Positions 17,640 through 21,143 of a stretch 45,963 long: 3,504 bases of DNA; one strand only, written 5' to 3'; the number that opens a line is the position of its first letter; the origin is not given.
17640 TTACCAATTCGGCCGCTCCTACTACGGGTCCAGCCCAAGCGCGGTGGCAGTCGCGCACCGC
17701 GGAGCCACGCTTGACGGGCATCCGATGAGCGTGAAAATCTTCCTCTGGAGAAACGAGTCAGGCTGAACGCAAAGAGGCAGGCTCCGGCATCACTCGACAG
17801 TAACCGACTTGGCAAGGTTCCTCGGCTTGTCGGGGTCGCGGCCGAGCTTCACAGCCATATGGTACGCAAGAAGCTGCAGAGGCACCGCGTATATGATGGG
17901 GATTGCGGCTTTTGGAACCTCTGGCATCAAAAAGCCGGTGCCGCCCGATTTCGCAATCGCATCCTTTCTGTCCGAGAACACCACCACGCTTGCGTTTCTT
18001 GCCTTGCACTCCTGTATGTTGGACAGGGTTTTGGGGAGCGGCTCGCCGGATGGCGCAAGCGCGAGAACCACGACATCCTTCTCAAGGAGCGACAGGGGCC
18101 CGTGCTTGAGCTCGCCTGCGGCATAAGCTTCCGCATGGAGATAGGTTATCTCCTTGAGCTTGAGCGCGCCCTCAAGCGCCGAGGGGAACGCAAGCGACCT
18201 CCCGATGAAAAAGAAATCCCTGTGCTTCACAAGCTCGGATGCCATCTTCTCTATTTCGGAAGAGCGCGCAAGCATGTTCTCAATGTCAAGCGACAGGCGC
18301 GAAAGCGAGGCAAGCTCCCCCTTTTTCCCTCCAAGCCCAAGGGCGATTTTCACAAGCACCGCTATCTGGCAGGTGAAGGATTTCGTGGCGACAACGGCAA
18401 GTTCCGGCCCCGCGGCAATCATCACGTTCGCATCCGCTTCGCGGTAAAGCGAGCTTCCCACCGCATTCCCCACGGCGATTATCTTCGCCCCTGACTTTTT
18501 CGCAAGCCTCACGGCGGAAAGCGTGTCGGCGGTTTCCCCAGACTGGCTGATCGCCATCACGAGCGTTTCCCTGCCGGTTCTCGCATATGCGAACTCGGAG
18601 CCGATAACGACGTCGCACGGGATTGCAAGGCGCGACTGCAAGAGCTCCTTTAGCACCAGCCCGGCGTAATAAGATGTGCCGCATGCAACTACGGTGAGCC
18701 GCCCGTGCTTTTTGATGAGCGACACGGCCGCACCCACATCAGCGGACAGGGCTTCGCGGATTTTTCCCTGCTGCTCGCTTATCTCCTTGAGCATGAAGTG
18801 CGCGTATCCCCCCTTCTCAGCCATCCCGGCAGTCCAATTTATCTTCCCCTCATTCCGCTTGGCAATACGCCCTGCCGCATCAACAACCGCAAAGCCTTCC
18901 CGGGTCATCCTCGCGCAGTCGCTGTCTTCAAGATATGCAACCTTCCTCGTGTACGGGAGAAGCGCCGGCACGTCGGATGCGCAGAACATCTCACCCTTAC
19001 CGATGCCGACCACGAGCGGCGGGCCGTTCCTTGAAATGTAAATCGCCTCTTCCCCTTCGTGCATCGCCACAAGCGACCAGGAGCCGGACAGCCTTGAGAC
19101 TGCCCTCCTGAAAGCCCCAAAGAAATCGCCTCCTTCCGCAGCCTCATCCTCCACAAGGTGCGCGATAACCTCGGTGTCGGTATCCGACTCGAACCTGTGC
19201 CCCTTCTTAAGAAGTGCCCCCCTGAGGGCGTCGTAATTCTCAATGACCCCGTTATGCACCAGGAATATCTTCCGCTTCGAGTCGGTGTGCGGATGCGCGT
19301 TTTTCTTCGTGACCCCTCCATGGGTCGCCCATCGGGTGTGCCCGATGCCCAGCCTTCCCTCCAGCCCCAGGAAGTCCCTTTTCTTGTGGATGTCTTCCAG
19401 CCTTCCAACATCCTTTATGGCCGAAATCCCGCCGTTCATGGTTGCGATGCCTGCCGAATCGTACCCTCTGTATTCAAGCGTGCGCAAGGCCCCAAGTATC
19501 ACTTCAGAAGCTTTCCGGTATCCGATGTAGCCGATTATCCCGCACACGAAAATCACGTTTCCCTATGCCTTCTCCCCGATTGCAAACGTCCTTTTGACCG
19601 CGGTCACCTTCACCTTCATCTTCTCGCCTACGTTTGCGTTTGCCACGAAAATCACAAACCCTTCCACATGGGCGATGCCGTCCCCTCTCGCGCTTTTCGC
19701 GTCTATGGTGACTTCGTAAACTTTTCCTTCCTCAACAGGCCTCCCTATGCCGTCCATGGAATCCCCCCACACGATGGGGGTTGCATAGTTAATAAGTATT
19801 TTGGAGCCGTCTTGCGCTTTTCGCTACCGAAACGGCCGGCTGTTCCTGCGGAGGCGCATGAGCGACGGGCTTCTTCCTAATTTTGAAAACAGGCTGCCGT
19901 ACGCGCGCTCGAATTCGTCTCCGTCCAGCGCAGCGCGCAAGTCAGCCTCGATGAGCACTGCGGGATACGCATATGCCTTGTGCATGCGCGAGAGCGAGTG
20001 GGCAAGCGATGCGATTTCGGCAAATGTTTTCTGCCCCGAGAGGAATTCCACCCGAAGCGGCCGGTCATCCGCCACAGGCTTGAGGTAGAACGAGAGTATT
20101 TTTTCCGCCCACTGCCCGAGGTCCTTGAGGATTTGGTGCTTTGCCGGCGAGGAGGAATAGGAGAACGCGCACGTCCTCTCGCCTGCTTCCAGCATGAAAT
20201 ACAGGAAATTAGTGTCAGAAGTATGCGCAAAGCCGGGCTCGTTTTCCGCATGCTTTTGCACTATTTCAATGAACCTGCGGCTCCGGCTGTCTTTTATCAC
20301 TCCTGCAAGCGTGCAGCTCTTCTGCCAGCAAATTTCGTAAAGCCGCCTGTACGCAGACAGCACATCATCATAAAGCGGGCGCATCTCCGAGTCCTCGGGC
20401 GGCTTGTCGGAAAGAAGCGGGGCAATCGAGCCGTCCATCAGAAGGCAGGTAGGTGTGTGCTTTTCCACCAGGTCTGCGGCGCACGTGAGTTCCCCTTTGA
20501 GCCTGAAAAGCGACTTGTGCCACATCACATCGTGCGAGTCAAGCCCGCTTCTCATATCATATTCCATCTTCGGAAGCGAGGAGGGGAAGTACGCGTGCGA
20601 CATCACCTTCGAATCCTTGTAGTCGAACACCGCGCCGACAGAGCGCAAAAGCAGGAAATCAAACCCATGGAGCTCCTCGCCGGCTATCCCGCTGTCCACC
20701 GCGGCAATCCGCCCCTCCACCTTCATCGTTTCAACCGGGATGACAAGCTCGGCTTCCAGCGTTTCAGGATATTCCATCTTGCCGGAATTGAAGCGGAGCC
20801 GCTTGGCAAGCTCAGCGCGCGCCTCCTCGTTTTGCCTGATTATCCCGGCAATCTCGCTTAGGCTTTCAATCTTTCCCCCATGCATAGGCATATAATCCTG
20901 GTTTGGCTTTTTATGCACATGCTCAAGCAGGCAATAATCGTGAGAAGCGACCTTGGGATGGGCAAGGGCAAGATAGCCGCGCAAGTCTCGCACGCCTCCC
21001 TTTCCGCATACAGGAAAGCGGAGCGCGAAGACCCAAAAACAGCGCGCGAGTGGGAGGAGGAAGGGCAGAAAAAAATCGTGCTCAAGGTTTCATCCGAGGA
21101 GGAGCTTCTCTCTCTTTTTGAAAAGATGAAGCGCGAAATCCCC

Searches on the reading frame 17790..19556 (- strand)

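Call 34: search_protein_families(library=pfam, proteins=[window:17790-19556:-], max_evalue=0.00001)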
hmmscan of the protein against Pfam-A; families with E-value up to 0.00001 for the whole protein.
window:17790-19556:- (588 aa): 3 families
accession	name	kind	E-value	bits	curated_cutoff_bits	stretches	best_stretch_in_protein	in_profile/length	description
PF01380.27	SIS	-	2.1e-48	163.9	25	2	280-402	2-126/131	SIS domain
PF13522.11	GATase_6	-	1.1e-20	74.4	27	1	66-194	9-129/130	Glutamine amidotransferase domain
PF13537.11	GATase_7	-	3.4e-16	59.8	25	1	83-200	9-122/123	Glutamine amidotransferase domain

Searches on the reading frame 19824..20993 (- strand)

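Call 34: search_protein_families(library=pfam, proteins=[window:19824-20993:-], max_evalue=0.00001)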
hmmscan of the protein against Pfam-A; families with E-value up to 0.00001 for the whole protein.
window:19824-20993:- (389 aa): 1 family
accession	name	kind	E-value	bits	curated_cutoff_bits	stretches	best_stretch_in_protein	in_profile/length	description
PF09376.16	NurA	-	3.2e-15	56.8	21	1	95-354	2-252/254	NurA domain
